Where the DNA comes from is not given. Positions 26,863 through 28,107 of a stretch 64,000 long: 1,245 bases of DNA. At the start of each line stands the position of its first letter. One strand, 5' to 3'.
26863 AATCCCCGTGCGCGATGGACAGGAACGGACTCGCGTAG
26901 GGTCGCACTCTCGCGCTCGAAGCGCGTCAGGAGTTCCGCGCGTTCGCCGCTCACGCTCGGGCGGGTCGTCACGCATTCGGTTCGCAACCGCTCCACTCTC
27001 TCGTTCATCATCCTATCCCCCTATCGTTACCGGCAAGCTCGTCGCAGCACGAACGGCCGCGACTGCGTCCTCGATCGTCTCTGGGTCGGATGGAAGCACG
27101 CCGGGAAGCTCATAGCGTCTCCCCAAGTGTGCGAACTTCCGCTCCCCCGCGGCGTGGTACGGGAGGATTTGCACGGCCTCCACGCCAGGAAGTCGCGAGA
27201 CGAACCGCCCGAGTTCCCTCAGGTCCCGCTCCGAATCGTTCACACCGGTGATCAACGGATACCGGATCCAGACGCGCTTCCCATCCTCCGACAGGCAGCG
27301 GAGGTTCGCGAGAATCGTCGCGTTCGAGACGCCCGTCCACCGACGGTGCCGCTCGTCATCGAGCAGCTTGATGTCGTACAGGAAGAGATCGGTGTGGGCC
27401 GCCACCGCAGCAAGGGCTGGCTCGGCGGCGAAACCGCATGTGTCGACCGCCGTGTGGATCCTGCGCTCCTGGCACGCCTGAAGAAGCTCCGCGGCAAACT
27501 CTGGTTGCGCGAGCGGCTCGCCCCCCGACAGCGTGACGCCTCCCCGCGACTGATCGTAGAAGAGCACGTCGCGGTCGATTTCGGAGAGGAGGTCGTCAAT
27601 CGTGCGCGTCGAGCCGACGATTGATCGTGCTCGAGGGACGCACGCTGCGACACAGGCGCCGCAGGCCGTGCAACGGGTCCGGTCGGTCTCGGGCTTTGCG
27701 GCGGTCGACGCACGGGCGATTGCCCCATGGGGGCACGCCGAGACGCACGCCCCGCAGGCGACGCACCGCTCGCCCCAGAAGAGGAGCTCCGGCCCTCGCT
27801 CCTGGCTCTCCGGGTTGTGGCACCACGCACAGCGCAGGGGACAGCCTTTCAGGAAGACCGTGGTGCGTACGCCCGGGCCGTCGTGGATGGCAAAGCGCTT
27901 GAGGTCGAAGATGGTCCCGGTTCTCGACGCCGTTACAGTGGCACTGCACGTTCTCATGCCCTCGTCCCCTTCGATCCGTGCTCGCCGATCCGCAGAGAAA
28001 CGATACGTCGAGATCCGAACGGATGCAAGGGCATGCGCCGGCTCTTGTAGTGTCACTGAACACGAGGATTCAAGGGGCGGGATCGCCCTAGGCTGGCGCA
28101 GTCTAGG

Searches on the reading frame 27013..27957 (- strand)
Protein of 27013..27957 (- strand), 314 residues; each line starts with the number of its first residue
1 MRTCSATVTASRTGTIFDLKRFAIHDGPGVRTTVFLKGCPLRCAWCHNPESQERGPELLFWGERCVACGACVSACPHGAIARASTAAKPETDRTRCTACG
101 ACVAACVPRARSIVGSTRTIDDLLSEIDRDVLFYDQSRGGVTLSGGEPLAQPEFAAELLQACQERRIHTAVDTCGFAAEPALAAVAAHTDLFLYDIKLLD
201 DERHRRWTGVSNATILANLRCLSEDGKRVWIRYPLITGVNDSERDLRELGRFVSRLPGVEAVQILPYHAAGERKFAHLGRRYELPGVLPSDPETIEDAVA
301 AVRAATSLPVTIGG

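Call 10: search_protein_families(library=pfam, proteins=[window:27013-27957:-])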
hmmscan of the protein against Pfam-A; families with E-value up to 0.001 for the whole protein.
window:27013-27957:- (314 aa): 12 families
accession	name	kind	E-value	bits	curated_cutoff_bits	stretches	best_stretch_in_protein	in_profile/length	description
PF04055.27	Radical_SAM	-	4.4e-19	69.7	29.5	1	111-246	21-162/166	Radical SAM superfamily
PF13353.11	Fer4_12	-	6.6e-12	46.3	22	1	26-55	2-31/137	4Fe-4S single cluster domain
PF00037.32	Fer4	-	1.5e-11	44.1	21.1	1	63-80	6-23/24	4Fe-4S binding domain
PF13237.11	Fer4_10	-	3.1e-09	37.1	25.5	1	63-106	7-52/53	4Fe-4S dicluster domain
PF12837.12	Fer4_6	-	1.7e-08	34.4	25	1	63-80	7-24/24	4Fe-4S binding domain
PF13187.11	Fer4_9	-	2.7e-08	34.2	27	1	64-106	1-47/52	4Fe-4S dicluster domain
PF12838.12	Fer4_7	-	4e-08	34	27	1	64-106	1-48/52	4Fe-4S dicluster domain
PF12797.12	Fer4_2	-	6.7e-07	29.3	24.5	1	88-106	2-20/22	4Fe-4S binding domain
PF12800.12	Fer4_4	-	1.9e-05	25.1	24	0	63-76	2-15/17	4Fe-4S binding domain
PF14697.11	Fer4_21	-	2.4e-05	24.8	35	1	63-106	6-51/59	4Fe-4S dicluster domain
PF13183.11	Fer4_8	-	0.00064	20.6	27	0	95-108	4-16/68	4Fe-4S dicluster domain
PF13484.11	Fer4_16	-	0.00072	20.7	30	1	64-83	1-20/66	4Fe-4S double cluster binding domain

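Call 46: search_protein_families(library=ncbifam, proteins=[window:27013-27957:-], max_evalue=1e-10)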
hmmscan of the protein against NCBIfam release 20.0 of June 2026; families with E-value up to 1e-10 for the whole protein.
window:27013-27957:- (314 aa): 14 families
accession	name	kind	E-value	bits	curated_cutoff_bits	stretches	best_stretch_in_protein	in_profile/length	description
TIGR02494.1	PFLE_PFLC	subfamily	5.1e-107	357.5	174.35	1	16-301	1-288/293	glycyl-radical enzyme activating protein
NF043069.1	T4HPD_activ_SAM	equivalog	1.1e-105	353.3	425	1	14-314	2-299/299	trans-4-hydroxy-L-proline dehydratase activase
TIGR04395.1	cutC_activ_rSAM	equivalog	8.8e-97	324.1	360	1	12-291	3-286/309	choline TMA-lyase-activating enzyme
NF048010.1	SfplDhtActHpsHDes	equivalog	1.1e-93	313.4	430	1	11-295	3-291/298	(2S)-3-sulfopropanediol dehydratase activating enzyme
NF033719.1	ind_deCO2_activ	equivalog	1.2e-85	287.5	425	1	14-297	1-288/302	indoleacetate decarboxylase activase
TIGR04003.1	rSAM_BssD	equivalog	3.8e-79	266.1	496.45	1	16-314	3-308/314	[benzylsuccinate synthase]-activating enzyme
NF033717.2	HPDL_rSAM_activ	equivalog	1.7e-75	254.2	420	1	13-284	3-278/311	4-hydroxyphenylacetate decarboxylase activase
NF048008.1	SfplDhtActHpfHKleb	equivalog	6.9e-73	245.6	500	1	15-287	1-278/308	(2S)-3-sulfopropanediol dehydratase activating enzyme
TIGR02493.1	PFLA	equivalog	5.1e-64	215.9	231.75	1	115-302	43-232/235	pyruvate formate-lyase-activating protein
NF007483.0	PRK10076.1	equivalog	3.2e-57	193.9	326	2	89-314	69-292/292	[formate-C-acetyltransferase]-activating enzyme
NF008356.0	PRK11145.1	equivalog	1.3e-52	178.6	375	1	115-299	48-234/246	pyruvate formate lyase 1-activating protein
TIGR04041.1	activase_YjjW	hypoth_equivalog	2.1e-48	165.1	250.2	1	20-273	8-244/276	YjjW family glycine radical enzyme activase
TIGR02495.1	NrdG2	equivalog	1.4e-14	53.9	131.15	0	17-54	3-42/193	anaerobic ribonucleoside-triphosphate reductase activating protein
TIGR02491.1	NrdG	equivalog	3.6e-11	43.2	126.1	0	18-52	4-38/154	anaerobic ribonucleoside-triphosphate reductase activating protein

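Call 71: find_homologous_proteins(query=window:27013-27957:-, max_evalue=1e-60)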
Query window:27013-27957:- (314 aa): 6705 proteins with E <= 1e-60 among 8000 candidates; the best 120 are listed.
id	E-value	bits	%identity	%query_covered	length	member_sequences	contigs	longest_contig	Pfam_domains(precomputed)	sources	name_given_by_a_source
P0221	1.3e-210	716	100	100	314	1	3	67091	PF04055.28,PF12797.13,PF13353.12,PF12837.13,PF00037.33,PF12838.13,PF13237.12,PF12800.13,PF13187.12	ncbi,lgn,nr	ncbi:MAG: glycyl-radical enzyme activating protein [Candidatus Bipolaricaulota bacterium]|nr:glycyl-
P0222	4.9e-179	612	85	100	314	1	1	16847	PF04055.28,PF13353.12,PF12837.13,PF00037.33,PF12838.13,PF13237.12,PF13187.12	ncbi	-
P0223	1.5e-176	604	84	100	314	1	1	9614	PF14697.12,PF04055.28,PF12797.13,PF13353.12,PF12837.13,PF00037.33,PF12838.13,PF13237.12,PF12800.13,PF13187.12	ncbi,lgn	-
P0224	4.4e-171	586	83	96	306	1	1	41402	PF14697.12,PF04055.28,PF12797.13,PF13353.12,PF12837.13,PF00037.33,PF12838.13,PF13237.12,PF12800.13,PF13187.12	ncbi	ncbi:MAG: glycyl-radical enzyme activating protein [Thermotogota bacterium]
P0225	2.7e-169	580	80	100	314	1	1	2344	PF14697.12,PF04055.28,PF12797.13,PF13353.12,PF12837.13,PF00037.33,PF12838.13,PF13237.12,PF13187.12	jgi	jgi:pyruvate formate lyase activating enzyme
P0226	1.9e-163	561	77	100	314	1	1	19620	PF14697.12,PF04055.28,PF12797.13,PF13353.12,PF12837.13,PF00037.33,PF12838.13,PF13237.12,PF12800.13,PF13187.12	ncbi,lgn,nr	ncbi:MAG: glycyl-radical enzyme activating protein [Candidatus Bipolaricaulis sp.]|nr:glycyl-radical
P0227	6.4e-154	530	75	96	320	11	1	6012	PF14697.12,PF04055.28,PF12797.13,PF13353.12,PF12837.13,PF00037.33,PF12838.13,PF13237.12,PF12800.13,PF13187.12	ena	-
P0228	6.1e-147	507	75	96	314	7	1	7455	PF04055.28,PF13353.12,PF12837.13,PF00037.33,PF13237.12,PF13187.12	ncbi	-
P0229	5.0e-142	491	72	96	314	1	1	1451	PF04055.28,PF12797.13,PF13353.12,PF12837.13,PF00037.33,PF12838.13,PF13237.12,PF13187.12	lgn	-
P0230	2.3e-140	485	73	93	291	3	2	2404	PF14697.12,PF04055.28,PF12797.13,PF13353.12,PF12837.13,PF00037.33,PF12838.13,PF13237.12,PF13183.12,PF13187.12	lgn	-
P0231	1.8e-138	479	69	96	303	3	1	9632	PF14697.12,PF04055.28,PF12797.13,PF13353.12,PF12837.13,PF00037.33,PF12838.13,PF13237.12,PF12800.13,PF13187.12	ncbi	-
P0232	1.1e-126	440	67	87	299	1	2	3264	PF04055.28,PF13353.12,PF12837.13,PF00037.33,PF13484.12,PF12838.13,PF13237.12,PF13187.12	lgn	-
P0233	7.6e-122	424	63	99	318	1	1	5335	PF14697.12,PF04055.28,PF12797.13,PF13353.12,PF12837.13,PF00037.33,PF13484.12,PF12838.13,PF13237.12,PF12800.13,PF13187.12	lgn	-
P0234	1.1e-120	421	84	72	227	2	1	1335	PF04055.28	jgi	jgi:pyruvate formate lyase activating enzyme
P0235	1.8e-115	403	64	86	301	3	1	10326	PF14697.12,PF04055.28,PF12797.13,PF13353.12,PF12837.13,PF00037.33,PF13484.12,PF12838.13,PF13237.12,PF12800.13,PF13187.12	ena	-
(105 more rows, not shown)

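Call 72: find_encoding_contigs(protein=P0222, flank=7000, max_places=1)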
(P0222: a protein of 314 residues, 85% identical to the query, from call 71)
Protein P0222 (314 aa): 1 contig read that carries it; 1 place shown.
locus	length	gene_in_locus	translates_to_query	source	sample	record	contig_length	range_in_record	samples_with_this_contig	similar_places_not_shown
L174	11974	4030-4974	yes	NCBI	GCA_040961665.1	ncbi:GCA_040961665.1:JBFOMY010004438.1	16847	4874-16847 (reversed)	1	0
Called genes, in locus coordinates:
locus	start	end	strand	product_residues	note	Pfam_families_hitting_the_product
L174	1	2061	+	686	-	?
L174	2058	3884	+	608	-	PF02538:Hydantoinase_B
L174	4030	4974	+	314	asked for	PF13353:Fer4_12 (weak), PF00037:Fer4 (weak), PF13237:Fer4_10, PF12837:Fer4_6 (faint), PF12838:Fer4_7, PF13187:Fer4_9 (weak), PF04055:Radical_SAM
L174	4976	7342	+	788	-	PF02901:PFL-like, PF01228:Gly_radical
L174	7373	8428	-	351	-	PF05544:Pro_racemase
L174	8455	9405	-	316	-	PF02423:OCD_Mu_crystall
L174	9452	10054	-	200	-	PF13560:HTH_31, PF01381:HTH_3, PF13443:HTH_26, PF02311:AraC_binding, PF07883:Cupin_2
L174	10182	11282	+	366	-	PF05544:Pro_racemase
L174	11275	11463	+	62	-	-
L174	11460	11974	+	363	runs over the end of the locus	PF01321:Creatinase_N (weak), PF00557:Peptidase_M24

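Call 73: find_encoding_contigs(protein=P0226, flank=7000, max_places=1)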
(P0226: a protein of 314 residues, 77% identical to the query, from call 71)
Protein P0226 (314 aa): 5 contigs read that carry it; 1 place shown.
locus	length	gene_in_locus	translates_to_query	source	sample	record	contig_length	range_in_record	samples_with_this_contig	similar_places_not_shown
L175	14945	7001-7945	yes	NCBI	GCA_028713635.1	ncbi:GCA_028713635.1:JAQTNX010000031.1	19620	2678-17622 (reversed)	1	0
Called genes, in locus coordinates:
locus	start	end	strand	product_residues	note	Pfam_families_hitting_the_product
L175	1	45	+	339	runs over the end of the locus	PF19300:BPD_transp_1_N, PF00528:BPD_transp_1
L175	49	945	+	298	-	PF12911:OppC_N, PF00528:BPD_transp_1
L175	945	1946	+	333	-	PF00005:ABC_tran, PF08352:oligo_HPY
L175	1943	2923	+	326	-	PF00005:ABC_tran, PF02463:SMC_N (faint), PF13304:AAA_21 (faint), PF08352:oligo_HPY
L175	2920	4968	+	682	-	PF05378:Hydant_A_N, PF01968:Hydantoinase_A, PF19278:Hydant_A_C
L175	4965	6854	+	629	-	PF02538:Hydantoinase_B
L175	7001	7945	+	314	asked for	PF13353:Fer4_12 (weak), PF04055:Radical_SAM, PF12797:Fer4_2 (faint), PF00037:Fer4, PF13237:Fer4_10, PF12838:Fer4_7, PF13187:Fer4_9, PF14697:Fer4_21 (weak), +2 more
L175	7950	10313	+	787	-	PF02901:PFL-like, PF01228:Gly_radical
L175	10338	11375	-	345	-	PF05544:Pro_racemase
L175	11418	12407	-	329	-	PF02423:OCD_Mu_crystall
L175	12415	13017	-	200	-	PF13443:HTH_26, PF13560:HTH_31, PF01381:HTH_3, PF02311:AraC_binding, PF07883:Cupin_2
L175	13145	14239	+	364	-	PF05544:Pro_racemase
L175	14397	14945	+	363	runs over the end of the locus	PF01321:Creatinase_N (weak), PF00557:Peptidase_M24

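Call 74: find_encoding_contigs(protein=P0231, flank=7000, max_places=1)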
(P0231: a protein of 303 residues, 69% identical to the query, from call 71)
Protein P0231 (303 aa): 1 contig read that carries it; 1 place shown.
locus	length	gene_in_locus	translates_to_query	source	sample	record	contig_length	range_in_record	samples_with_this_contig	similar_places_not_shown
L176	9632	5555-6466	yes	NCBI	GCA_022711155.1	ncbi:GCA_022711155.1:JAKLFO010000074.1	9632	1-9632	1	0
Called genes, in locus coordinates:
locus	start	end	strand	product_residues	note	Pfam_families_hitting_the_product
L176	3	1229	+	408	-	?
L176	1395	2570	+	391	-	-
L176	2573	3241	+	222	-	PF04542:Sigma70_r2 (weak), PF04539:Sigma70_r3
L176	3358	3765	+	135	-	PF02082:Rrf2, PF08100:Dimerisation (weak)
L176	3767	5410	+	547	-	PF03063:Prismane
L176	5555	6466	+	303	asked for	PF13353:Fer4_12 (weak), PF12797:Fer4_2 (faint), PF00037:Fer4, PF12837:Fer4_6 (weak), PF13237:Fer4_10, PF12838:Fer4_7, PF13187:Fer4_9, PF04055:Radical_SAM, +2 more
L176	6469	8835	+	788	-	PF02901:PFL-like, PF01228:Gly_radical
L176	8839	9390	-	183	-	PF01381:HTH_3, PF13443:HTH_26, PF13560:HTH_31, PF02311:AraC_binding, PF07883:Cupin_2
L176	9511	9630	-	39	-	?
